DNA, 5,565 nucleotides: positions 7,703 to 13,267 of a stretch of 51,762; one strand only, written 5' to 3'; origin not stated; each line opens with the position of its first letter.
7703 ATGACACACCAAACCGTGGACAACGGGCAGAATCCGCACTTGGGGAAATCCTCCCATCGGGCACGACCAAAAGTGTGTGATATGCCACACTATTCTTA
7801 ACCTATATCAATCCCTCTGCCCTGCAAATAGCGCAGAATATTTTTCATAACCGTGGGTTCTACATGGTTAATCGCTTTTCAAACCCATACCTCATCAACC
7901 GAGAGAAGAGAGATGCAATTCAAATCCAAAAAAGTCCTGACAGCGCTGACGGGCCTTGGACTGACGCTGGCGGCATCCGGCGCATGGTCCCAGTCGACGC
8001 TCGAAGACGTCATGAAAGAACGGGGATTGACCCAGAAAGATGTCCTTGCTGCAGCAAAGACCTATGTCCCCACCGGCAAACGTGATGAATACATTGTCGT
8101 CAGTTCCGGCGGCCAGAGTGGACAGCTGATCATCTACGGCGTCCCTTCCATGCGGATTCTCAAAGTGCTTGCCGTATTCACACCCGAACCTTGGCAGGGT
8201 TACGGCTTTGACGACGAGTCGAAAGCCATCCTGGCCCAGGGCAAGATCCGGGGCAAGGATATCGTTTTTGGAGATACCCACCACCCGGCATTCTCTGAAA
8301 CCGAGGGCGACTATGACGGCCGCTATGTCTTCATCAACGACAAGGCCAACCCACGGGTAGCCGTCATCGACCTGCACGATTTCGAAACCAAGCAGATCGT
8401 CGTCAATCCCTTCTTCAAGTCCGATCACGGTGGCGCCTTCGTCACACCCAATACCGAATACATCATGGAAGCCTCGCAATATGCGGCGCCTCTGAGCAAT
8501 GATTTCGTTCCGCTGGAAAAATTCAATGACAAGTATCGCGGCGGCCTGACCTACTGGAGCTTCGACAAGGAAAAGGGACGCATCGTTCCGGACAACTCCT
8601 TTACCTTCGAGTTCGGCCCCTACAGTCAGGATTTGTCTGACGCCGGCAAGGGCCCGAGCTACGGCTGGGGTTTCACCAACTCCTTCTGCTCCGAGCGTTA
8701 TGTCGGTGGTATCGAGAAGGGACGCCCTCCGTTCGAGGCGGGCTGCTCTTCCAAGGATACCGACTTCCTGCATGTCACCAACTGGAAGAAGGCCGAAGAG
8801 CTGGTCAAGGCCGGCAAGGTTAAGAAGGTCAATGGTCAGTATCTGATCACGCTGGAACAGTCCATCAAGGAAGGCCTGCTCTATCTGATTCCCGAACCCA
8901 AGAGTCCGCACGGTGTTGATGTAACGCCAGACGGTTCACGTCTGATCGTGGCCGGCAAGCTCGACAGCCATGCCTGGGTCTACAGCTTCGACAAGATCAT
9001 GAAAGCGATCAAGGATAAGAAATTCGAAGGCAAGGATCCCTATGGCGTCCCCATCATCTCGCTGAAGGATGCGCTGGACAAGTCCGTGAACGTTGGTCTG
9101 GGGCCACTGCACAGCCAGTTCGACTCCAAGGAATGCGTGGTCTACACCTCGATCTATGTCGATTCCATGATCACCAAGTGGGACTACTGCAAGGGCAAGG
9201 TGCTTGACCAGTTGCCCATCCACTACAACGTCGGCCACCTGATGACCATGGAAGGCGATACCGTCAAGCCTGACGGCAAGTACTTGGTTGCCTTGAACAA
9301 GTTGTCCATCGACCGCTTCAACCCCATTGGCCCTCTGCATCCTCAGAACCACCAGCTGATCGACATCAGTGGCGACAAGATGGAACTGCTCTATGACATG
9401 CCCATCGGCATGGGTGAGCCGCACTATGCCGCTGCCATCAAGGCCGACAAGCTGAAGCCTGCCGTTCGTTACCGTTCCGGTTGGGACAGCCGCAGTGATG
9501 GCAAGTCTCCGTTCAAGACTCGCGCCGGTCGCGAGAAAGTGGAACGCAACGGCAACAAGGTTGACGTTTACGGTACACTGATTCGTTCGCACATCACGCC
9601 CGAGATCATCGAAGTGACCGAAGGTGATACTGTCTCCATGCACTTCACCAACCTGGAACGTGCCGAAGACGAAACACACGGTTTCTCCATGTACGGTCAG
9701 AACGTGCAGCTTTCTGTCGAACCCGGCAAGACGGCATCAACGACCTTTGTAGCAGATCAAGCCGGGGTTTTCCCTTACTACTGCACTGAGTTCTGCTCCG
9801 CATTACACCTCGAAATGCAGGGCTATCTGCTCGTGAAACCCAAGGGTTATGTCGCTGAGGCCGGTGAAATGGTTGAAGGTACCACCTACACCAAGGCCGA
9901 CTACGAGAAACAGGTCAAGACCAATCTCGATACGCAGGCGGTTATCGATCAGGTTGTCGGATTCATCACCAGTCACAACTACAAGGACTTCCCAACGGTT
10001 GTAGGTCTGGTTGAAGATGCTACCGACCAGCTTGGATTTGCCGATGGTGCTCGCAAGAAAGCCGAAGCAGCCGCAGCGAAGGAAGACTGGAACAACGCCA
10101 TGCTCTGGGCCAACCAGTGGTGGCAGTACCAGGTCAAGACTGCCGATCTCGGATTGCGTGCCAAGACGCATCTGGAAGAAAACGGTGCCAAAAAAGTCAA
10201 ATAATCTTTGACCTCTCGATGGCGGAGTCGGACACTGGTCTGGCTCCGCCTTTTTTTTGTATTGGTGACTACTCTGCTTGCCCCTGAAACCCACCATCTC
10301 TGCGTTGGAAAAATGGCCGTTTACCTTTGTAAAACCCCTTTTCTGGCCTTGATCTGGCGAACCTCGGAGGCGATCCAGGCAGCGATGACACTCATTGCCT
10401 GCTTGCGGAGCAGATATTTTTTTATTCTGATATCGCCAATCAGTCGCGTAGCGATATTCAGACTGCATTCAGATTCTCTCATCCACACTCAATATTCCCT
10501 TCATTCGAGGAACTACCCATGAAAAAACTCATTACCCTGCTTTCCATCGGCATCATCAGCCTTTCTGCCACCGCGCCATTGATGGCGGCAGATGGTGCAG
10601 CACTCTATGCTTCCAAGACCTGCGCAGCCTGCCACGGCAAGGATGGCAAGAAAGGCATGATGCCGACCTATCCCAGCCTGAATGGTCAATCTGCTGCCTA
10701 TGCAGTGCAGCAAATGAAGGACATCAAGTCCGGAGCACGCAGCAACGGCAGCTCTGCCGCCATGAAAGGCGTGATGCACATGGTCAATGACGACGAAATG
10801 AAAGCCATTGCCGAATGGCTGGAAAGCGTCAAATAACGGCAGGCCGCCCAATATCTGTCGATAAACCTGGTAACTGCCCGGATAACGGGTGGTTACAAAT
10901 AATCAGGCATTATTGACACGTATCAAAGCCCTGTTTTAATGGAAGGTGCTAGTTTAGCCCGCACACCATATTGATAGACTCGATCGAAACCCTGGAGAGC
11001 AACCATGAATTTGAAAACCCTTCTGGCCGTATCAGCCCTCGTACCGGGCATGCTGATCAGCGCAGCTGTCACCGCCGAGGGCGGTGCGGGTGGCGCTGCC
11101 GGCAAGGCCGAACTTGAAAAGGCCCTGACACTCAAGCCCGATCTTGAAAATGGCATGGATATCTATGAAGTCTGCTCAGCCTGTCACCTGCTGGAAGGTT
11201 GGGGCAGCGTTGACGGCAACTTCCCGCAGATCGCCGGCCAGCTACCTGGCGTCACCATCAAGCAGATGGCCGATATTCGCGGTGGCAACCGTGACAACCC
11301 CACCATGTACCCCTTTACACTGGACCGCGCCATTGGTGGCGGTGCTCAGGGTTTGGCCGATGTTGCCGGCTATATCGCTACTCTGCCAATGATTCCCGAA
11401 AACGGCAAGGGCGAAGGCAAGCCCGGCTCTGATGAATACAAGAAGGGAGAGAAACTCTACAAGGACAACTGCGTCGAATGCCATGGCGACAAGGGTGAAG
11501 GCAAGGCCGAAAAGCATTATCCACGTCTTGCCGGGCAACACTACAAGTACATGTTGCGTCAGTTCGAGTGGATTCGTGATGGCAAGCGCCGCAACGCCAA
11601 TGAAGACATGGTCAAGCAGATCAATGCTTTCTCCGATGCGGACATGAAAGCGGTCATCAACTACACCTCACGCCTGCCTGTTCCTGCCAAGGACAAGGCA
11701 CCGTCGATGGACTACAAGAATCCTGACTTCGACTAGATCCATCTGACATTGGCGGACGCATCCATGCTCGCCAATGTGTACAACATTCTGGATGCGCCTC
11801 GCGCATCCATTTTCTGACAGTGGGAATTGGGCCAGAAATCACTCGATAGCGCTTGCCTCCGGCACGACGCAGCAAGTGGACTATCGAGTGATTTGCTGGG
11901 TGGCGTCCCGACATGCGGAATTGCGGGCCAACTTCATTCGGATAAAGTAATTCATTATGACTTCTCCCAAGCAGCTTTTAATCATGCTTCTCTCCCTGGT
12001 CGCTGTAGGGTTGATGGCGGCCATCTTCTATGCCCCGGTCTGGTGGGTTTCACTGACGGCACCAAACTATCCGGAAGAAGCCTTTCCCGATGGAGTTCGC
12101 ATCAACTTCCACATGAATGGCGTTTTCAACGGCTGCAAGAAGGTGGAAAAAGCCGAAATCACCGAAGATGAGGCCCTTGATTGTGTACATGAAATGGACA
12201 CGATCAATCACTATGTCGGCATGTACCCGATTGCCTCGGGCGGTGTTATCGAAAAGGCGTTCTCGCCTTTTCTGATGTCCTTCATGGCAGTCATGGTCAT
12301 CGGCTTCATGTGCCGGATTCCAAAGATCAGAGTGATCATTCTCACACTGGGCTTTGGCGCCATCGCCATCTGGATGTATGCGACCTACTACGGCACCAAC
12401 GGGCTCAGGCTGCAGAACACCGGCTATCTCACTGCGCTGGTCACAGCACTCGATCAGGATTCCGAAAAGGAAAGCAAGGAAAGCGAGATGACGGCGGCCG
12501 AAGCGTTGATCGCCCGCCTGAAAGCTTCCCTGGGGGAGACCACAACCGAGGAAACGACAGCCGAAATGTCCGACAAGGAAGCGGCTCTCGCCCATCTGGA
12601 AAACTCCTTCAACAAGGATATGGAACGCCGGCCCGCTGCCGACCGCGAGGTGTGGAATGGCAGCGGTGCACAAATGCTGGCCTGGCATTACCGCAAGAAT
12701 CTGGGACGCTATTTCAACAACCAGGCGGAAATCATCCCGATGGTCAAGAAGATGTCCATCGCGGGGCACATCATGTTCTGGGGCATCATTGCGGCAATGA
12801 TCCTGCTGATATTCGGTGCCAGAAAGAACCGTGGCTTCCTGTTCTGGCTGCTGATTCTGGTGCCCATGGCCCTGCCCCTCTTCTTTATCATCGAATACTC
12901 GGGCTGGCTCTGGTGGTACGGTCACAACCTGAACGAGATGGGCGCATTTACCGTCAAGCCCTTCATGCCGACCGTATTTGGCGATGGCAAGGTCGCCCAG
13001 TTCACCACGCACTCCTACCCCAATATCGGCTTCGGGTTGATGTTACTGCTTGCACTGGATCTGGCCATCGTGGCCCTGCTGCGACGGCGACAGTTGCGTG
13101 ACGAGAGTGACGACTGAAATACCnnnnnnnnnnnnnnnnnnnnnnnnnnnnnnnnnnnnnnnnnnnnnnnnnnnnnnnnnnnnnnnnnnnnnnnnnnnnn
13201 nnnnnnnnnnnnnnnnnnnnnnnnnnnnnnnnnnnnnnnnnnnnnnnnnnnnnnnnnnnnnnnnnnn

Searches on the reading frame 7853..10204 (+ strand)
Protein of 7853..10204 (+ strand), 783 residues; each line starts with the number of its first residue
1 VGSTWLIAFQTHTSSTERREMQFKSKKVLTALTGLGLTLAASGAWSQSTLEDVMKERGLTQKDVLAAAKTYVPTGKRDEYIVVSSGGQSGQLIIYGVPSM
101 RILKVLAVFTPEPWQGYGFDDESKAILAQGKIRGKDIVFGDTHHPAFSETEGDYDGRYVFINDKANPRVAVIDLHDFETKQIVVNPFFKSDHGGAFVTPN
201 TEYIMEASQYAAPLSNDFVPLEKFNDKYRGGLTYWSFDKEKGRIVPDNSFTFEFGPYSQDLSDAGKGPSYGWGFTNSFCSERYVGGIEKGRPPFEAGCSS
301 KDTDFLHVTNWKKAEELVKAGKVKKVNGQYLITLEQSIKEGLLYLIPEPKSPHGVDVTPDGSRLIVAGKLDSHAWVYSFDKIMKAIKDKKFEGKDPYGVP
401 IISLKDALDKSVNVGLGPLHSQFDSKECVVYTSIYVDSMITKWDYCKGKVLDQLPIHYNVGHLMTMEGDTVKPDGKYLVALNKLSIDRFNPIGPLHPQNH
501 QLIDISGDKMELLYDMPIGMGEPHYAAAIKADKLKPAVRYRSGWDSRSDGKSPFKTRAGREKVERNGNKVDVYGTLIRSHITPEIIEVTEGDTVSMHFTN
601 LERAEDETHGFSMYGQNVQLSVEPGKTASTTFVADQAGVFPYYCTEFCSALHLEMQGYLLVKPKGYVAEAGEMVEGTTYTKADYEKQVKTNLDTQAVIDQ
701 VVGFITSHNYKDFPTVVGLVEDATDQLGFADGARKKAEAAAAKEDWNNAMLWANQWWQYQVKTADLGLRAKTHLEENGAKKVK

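Call 4: search_protein_families(library=pfam, proteins=[window:7853-10204:+], max_evalue=0.01)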
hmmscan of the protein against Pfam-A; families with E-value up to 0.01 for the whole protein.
window:7853-10204:+ (783 aa): 3 families
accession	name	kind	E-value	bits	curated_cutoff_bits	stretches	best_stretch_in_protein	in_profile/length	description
PF18764.7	nos_propeller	-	2e-34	117.8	30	1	454-524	2-71/71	Nitrous oxide reductase propeller repeat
PF13473.12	Cupredoxin_1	-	7.2e-05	23.2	27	1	579-661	30-104/104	Cupredoxin-like domain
PF00116.26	COX2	-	0.00019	21.8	22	1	601-655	59-113/120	Cytochrome C oxidase subunit II, periplasmic domain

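Call 74: search_protein_families(library=ncbifam, proteins=[window:7853-10204:+], max_evalue=0.00001)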
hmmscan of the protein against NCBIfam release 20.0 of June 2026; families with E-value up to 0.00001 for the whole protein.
window:7853-10204:+ (783 aa): 4 families
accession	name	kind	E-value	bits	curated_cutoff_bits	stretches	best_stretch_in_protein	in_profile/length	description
TIGR04246.1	nitrous_NosZ_Gp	equivalog_domain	3.5e-262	870.9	625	1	67-663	1-578/578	Sec-dependent nitrous-oxide reductase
TIGR04244.1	nitrous_NosZ_RR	equivalog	1.3e-117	393.9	625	1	53-662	26-627/627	TAT-dependent nitrous-oxide reductase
NF052460.1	L-NosZ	equivalog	1.1e-54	185.8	700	1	344-661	168-478/480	clade III lactonase-type nitrous-oxide reductase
TIGR02376.1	Cu_nitrite_red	equivalog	9e-06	25.2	296.3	0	579-674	54-158/326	copper-containing nitrite reductase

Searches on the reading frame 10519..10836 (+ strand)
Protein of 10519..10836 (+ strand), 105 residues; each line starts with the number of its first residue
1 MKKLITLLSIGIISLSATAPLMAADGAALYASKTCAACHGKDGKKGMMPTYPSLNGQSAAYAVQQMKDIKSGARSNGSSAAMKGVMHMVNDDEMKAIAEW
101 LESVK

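Call 4: search_protein_families(library=pfam, proteins=[window:10519-10836:+], max_evalue=0.01)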
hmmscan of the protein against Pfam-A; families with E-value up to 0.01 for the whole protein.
window:10519-10836:+ (105 aa): 2 families
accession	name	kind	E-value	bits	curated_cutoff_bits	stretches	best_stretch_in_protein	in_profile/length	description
PF00034.26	Cytochrom_C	-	1e-12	49.7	21.3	1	23-105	1-90/90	Cytochrome c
PF13442.11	Cytochrome_CBB3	-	7.5e-10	39.4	27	1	23-101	3-68/68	Cytochrome C oxidase, cbb3-type, subunit III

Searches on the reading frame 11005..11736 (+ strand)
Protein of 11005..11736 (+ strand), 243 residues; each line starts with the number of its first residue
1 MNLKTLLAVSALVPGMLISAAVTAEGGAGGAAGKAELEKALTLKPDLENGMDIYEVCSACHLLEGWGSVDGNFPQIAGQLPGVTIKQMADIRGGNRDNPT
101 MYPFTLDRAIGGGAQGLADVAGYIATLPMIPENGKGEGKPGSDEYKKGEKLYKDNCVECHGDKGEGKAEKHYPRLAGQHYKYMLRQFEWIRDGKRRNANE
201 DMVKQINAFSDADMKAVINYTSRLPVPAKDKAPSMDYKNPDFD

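Call 4: search_protein_families(library=pfam, proteins=[window:11005-11736:+], max_evalue=0.01)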
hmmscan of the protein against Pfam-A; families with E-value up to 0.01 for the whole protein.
window:11005-11736:+ (243 aa): 2 families
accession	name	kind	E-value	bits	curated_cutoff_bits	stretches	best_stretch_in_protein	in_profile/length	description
PF00034.26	Cytochrom_C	-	4.8e-15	57.1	21.3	1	146-220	2-85/90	Cytochrome c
PF13442.11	Cytochrome_CBB3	-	4.3e-12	46.6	27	1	144-220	2-67/68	Cytochrome C oxidase, cbb3-type, subunit III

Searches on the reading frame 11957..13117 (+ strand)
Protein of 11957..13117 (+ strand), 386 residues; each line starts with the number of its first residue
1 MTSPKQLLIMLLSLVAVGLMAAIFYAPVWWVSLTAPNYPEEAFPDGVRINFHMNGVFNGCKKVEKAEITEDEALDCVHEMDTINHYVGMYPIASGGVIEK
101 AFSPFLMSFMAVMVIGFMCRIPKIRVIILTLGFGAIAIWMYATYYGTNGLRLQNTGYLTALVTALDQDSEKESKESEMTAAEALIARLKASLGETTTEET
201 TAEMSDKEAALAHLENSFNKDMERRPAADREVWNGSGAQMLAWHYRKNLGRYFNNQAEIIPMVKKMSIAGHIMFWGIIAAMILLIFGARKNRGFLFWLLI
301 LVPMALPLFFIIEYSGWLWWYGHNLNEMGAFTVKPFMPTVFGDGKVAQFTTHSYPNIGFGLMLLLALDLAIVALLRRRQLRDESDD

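Call 4: search_protein_families(library=pfam, proteins=[window:11957-13117:+], max_evalue=0.01)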
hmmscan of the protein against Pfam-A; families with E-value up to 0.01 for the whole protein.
window:11957-13117:+ (386 aa): 0 families

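Call 5: search_protein_families(library=ncbifam, proteins=[window:11957-13117:+], max_evalue=0.01)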
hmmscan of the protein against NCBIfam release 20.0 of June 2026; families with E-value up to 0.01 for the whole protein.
window:11957-13117:+ (386 aa): 0 families

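Call 66: search_protein_families(library=pfam, proteins=[window:11957-13117:+], max_evalue=10)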
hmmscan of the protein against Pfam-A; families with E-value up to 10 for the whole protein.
window:11957-13117:+ (386 aa): 1 family
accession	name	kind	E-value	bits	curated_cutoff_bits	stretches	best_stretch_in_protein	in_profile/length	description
PF02416.21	TatA_B_E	-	0.16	11.7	21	1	275-290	6-21/53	mttA/Hcf106 family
